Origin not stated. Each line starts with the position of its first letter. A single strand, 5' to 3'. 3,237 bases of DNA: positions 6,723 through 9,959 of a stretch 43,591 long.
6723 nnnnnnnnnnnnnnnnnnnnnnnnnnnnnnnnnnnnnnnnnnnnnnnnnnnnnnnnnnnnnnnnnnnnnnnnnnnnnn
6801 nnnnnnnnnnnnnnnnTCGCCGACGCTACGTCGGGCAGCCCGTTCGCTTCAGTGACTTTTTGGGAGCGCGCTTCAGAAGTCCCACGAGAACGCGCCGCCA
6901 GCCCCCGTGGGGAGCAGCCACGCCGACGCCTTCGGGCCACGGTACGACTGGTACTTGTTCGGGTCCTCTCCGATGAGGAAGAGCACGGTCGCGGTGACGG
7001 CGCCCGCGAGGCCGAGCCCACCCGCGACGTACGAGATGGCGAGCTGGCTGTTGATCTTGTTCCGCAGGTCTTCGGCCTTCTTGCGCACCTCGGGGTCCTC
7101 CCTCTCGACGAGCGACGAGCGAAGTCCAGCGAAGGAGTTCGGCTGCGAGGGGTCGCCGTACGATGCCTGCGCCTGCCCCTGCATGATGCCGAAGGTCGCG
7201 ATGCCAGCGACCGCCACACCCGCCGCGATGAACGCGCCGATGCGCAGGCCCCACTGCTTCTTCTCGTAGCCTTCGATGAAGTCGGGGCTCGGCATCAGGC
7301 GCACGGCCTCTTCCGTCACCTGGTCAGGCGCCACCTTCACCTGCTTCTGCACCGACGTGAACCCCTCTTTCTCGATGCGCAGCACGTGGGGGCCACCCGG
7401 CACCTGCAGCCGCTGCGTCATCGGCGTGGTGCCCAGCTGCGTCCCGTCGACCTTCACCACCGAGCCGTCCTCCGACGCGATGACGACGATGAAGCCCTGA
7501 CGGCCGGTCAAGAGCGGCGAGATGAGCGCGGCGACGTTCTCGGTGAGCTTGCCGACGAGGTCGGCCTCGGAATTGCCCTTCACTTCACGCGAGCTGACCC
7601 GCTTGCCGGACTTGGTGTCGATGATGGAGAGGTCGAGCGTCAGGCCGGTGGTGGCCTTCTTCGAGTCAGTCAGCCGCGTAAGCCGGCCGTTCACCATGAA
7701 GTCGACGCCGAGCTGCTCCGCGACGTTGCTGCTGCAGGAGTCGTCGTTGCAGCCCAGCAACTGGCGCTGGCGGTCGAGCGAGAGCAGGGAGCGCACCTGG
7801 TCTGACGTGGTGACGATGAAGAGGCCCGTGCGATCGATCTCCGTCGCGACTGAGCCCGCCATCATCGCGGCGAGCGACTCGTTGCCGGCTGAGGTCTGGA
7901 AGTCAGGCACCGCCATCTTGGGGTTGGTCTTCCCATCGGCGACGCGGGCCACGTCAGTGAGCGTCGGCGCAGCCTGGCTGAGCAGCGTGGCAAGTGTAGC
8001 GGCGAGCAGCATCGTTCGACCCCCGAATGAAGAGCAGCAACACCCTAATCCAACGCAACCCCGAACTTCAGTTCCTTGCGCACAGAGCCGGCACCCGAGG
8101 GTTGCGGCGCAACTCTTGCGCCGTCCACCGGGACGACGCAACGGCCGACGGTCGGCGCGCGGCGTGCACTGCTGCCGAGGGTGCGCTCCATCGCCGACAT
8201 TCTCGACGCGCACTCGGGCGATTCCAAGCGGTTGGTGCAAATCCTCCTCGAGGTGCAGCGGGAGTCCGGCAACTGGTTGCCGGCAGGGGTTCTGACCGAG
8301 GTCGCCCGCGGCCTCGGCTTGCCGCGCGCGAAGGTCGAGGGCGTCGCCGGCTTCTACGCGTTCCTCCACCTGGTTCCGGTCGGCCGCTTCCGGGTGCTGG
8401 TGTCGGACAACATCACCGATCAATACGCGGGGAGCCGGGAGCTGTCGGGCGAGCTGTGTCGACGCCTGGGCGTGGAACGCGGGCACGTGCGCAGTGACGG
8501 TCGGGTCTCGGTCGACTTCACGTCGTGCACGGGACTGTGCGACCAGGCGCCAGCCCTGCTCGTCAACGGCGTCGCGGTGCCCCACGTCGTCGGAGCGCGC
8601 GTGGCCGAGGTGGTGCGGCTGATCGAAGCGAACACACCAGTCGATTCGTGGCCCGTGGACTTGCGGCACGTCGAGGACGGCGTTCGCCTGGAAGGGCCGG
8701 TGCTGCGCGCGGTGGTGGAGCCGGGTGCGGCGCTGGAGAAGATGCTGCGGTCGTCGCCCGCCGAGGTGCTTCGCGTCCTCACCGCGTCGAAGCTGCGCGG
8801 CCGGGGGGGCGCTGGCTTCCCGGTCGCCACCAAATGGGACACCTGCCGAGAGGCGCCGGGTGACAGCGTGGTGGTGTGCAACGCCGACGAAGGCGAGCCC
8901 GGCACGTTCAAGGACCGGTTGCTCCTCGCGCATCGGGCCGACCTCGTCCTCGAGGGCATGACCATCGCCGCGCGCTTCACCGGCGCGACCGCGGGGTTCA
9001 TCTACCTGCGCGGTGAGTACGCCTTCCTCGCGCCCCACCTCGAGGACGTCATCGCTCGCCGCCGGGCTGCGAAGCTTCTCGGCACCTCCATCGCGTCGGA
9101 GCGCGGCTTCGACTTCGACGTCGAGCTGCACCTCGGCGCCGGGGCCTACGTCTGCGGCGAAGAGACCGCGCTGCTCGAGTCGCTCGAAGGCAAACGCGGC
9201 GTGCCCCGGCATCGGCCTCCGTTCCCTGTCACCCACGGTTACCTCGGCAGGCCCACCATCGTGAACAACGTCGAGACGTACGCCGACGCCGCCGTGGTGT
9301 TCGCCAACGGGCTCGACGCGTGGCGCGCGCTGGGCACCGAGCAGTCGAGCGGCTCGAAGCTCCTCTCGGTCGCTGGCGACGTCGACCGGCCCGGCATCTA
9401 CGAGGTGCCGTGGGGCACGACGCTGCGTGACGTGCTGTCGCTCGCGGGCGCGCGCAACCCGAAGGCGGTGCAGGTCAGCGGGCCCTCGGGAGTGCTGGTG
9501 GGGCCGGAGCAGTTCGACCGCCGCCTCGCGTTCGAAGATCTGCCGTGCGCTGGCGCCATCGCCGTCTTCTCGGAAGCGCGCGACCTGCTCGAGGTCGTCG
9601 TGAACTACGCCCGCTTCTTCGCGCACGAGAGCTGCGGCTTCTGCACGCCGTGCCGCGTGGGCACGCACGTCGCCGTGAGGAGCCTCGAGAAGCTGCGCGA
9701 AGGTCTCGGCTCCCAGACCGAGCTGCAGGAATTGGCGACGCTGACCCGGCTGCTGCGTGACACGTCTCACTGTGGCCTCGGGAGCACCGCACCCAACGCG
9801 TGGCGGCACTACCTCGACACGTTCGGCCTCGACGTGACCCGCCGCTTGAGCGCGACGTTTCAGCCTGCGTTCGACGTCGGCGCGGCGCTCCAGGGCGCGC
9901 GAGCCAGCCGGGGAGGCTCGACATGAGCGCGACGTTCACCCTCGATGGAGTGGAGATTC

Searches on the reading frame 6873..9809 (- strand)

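Call 61: search_protein_families(library=pfam, proteins=[window:6873-9809:-], max_evalue=0.001)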
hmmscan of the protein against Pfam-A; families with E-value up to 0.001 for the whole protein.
window:6873-9809:- (978 aa): 2 families
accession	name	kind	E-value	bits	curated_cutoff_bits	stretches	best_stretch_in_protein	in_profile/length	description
PF08308.17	PEGA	-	3e-11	43.5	20.8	1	774-841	4-70/71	PEGA domain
PF11684.13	DUF3280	-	2.6e-05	25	30.1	1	643-746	25-121/138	Protein of unknown function (DUF2380)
